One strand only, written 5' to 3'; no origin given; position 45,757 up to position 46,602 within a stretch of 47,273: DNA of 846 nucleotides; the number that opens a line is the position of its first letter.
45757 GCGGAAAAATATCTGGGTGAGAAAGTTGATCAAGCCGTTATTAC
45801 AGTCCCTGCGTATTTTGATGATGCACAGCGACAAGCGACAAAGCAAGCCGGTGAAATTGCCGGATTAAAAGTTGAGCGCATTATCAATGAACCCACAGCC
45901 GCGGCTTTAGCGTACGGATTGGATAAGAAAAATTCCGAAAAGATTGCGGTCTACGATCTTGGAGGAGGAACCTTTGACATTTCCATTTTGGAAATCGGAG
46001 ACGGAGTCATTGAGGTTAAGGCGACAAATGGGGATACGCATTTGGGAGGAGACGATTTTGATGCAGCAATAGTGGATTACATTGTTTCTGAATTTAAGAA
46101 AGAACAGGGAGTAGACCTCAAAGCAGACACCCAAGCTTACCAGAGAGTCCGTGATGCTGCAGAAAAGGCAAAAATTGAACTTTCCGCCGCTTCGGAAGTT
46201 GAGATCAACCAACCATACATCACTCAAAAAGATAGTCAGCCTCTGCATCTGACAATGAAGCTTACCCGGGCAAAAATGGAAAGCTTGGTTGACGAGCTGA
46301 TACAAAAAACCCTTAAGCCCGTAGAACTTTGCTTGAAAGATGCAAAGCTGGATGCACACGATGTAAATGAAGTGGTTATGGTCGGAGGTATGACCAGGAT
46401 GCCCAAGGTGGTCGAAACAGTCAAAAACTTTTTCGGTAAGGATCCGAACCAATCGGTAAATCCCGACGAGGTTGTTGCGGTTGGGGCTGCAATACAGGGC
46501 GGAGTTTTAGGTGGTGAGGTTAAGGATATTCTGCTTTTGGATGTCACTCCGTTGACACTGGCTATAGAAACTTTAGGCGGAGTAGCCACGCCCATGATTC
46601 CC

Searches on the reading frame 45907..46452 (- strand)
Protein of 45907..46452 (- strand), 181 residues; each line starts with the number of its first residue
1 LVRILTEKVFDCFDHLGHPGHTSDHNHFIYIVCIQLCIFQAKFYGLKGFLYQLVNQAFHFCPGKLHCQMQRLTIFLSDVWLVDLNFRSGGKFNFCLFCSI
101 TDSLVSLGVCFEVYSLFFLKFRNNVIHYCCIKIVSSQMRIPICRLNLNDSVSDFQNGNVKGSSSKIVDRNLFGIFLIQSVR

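Call 10: search_protein_families(library=pfam, max_evalue=0.001, proteins=[window:45907-46452:-])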
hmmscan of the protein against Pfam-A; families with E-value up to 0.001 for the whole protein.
window:45907-46452:- (181 aa): 1 family
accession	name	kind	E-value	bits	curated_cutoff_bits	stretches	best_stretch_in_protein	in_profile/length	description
PF10712.14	NAD-GH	-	5.9e-28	98.1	22.8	1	2-180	218-397/576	NAD-specific glutamate dehydrogenase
